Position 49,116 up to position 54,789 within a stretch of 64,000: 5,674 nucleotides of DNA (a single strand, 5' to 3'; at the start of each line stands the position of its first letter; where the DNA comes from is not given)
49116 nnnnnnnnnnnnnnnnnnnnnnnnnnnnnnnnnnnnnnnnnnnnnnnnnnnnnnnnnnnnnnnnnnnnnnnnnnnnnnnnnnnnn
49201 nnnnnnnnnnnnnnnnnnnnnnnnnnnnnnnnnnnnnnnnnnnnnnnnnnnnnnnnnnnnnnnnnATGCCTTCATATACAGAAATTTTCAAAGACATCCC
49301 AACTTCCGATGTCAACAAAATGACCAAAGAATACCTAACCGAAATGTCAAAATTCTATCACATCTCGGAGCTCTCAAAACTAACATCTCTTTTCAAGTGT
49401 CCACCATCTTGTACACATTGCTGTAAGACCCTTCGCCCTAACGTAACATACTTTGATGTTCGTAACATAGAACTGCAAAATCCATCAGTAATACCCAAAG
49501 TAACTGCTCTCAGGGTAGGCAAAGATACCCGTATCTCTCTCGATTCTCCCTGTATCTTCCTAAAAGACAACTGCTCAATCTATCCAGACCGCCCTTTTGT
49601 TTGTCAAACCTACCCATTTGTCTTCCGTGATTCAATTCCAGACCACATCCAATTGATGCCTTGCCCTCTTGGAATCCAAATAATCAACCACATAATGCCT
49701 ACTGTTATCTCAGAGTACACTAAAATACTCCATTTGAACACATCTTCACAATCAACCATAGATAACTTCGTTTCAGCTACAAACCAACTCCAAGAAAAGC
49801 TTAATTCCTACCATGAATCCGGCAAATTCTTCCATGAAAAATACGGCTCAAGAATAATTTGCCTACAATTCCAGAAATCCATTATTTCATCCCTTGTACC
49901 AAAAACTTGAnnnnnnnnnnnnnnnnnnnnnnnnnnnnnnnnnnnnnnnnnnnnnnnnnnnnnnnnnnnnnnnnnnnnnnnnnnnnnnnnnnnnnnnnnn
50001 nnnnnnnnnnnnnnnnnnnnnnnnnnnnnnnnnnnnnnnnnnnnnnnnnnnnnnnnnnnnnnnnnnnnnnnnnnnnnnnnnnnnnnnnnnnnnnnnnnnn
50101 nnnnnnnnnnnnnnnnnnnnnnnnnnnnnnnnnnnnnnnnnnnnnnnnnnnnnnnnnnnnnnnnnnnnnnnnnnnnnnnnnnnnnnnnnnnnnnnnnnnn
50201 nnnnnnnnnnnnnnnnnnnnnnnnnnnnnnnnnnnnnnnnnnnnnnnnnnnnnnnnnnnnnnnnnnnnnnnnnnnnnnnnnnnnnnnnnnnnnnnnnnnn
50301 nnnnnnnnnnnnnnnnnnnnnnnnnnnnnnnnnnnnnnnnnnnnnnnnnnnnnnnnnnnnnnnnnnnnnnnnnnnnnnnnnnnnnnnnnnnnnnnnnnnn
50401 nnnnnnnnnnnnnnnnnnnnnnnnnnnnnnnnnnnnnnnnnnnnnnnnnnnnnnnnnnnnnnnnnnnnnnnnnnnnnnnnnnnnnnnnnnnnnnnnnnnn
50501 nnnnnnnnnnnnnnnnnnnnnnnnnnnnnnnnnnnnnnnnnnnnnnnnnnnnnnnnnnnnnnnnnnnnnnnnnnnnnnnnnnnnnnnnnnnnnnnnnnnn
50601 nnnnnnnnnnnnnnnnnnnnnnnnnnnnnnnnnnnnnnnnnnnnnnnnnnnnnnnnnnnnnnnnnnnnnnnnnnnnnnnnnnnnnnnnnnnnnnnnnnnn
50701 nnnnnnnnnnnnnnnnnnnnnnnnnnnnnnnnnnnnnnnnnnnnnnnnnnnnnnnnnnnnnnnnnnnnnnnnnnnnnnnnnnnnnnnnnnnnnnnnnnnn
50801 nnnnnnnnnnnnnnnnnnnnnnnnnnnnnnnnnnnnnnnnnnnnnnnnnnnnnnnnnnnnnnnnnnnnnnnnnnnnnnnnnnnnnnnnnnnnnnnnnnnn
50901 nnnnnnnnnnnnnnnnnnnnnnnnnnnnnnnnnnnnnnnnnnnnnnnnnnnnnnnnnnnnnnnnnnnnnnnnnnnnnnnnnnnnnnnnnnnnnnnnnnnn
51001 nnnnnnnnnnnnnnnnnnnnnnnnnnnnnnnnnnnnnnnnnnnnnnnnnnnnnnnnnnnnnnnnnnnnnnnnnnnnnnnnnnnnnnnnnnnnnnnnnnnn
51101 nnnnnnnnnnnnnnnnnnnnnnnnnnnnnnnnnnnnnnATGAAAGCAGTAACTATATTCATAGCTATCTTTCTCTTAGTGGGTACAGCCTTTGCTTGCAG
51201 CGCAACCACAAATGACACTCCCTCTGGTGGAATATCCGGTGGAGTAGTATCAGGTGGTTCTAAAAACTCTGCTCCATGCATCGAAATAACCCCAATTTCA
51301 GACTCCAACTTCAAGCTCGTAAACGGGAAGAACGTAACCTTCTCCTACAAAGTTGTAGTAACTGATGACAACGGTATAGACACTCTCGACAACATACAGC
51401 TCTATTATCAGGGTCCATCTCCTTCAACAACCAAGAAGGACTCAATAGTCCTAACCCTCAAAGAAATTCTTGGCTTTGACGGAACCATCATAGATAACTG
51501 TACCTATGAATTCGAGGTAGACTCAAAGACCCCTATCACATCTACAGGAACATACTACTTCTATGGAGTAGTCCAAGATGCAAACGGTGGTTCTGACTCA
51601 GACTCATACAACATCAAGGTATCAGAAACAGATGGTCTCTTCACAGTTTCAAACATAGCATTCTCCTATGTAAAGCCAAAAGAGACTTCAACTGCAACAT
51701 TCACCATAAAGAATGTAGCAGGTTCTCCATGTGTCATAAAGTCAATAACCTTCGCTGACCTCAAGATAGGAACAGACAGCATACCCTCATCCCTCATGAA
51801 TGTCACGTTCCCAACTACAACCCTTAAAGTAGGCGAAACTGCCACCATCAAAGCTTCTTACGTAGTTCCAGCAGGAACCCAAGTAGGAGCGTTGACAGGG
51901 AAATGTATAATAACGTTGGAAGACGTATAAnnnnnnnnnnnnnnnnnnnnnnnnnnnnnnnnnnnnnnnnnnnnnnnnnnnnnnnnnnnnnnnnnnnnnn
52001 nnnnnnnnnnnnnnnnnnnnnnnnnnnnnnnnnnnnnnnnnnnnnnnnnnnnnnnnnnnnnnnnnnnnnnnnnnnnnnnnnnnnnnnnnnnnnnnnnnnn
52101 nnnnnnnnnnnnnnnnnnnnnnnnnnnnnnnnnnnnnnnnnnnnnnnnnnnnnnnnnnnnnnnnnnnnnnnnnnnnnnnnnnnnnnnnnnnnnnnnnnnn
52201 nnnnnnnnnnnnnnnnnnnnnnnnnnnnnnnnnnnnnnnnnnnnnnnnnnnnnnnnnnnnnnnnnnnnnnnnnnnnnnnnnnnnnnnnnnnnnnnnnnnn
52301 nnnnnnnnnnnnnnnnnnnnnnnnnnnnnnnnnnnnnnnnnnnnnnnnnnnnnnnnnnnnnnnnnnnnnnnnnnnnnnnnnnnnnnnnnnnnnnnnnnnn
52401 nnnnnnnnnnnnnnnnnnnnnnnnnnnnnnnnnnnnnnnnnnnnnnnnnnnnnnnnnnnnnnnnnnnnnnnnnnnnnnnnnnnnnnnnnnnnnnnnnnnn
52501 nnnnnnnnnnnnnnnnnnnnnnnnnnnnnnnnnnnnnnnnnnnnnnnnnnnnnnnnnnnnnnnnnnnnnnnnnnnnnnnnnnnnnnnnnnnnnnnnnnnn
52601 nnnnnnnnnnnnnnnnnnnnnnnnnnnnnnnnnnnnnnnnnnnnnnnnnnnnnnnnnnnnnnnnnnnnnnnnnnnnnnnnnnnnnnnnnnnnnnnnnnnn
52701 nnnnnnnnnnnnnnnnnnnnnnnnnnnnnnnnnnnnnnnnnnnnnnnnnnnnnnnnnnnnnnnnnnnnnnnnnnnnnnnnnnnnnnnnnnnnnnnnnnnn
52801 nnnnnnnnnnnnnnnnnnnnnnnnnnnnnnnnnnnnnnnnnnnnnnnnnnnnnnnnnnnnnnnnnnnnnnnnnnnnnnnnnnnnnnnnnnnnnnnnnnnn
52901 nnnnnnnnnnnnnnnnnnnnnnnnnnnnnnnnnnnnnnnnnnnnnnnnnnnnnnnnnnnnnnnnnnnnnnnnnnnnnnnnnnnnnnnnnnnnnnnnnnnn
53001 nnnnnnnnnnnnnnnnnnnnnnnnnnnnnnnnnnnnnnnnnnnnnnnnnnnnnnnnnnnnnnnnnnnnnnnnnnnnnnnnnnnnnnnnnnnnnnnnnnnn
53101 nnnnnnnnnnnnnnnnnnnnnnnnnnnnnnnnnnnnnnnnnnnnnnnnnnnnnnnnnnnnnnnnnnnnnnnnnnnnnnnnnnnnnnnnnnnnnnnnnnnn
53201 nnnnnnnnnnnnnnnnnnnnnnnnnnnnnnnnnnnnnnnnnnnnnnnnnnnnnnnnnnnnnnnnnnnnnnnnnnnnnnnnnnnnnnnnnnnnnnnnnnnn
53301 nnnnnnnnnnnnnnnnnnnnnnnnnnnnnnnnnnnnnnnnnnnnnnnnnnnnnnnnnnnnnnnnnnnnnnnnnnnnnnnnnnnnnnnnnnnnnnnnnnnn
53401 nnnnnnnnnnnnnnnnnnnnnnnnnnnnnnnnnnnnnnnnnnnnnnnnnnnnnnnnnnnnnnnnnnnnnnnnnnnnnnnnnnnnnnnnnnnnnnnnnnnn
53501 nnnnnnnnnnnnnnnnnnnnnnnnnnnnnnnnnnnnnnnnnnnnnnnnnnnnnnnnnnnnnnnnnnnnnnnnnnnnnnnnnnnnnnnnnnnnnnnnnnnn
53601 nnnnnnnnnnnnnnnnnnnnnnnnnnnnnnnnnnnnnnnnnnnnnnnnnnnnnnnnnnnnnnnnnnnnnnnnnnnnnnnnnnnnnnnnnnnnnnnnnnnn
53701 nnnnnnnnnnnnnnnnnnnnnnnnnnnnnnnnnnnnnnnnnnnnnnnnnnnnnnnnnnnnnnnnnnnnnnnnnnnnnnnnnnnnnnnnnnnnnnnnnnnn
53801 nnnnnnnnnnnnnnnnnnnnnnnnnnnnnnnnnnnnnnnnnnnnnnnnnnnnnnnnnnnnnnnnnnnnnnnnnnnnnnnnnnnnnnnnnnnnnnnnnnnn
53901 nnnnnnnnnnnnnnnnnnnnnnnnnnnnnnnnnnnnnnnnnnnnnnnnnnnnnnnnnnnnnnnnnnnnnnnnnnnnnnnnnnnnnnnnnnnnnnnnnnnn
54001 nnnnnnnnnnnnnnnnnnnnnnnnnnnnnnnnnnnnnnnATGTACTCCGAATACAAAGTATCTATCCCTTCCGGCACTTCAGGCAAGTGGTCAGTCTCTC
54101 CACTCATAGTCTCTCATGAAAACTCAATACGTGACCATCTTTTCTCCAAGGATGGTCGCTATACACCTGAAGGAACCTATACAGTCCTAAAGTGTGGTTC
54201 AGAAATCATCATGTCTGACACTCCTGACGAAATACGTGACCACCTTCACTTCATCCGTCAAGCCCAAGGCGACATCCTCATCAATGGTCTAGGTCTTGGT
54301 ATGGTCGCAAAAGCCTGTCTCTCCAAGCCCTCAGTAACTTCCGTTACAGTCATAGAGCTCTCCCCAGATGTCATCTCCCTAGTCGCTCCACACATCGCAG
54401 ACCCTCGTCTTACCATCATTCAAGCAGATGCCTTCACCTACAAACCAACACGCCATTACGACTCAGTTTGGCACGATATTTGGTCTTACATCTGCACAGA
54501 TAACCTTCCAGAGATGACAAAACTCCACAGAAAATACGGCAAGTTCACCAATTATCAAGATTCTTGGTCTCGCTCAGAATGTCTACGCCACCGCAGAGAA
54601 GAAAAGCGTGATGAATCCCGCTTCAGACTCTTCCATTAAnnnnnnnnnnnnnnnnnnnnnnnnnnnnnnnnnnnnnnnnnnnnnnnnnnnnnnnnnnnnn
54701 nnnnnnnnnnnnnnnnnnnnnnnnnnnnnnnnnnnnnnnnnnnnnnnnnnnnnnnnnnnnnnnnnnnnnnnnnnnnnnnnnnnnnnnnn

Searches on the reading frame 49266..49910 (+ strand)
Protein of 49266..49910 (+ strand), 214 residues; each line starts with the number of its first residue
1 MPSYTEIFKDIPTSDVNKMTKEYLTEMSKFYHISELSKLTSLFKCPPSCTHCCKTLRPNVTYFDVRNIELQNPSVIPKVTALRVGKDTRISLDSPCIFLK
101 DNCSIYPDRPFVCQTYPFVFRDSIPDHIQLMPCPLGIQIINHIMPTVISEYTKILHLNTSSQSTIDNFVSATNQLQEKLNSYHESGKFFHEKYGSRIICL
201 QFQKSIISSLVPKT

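Call 44: search_protein_families(library=pfam, proteins=[window:49266-49910:+], max_evalue=0.01)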
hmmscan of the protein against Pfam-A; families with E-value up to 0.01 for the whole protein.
window:49266-49910:+ (214 aa): 1 family
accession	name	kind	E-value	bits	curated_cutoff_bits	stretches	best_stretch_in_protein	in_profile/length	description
PF03692.20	CxxCxxCC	-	6.3e-10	40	23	1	44-119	1-72/85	Putative zinc- or iron-chelating domain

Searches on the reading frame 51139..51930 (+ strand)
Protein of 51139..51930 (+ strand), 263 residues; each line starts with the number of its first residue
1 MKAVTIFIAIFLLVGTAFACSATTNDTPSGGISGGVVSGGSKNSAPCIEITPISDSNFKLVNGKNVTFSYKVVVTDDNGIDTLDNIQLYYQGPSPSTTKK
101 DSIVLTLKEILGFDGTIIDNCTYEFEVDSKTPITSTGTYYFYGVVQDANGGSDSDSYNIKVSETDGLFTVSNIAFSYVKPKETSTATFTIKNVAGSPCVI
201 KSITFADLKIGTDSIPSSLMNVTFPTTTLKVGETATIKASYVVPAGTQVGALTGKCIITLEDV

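Call 44: search_protein_families(library=pfam, proteins=[window:51139-51930:+], max_evalue=0.01)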
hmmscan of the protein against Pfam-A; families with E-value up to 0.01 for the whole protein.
window:51139-51930:+ (263 aa): 5 families
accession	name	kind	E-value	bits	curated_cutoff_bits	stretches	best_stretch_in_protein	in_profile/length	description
PF22544.2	HYDIN_VesB_CFA65-like_Ig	-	0.00055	20.5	25.5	1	169-241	6-70/100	HYDIN/CFA65/VesB-like, Ig-like domain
PF07610.17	DUF1573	-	0.00068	20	26.1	0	168-241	3-66/98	Protein of unknown function (DUF1573)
PF22352.2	K319L-like_PKD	-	0.0066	16.9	27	0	50-87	44-81/84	K319L-like, PKD domain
PF17802.7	SpaA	-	0.0082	16.7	23.1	0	51-87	14-50/91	Prealbumin-like fold domain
PF08329.16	ChitinaseA_N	-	0.0088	16.1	21.2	0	46-166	4-112/133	Chitinase A, N-terminal domain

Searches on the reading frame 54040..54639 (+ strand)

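Call 44: search_protein_families(library=pfam, proteins=[window:54040-54639:+], max_evalue=0.01)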
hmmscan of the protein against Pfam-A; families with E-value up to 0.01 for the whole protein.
window:54040-54639:+ (199 aa): 1 family
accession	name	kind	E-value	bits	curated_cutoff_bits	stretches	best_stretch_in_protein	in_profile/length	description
PF13649.12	Methyltransf_25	-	0.0031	18.6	27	1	80-157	2-83/97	Methyltransferase domain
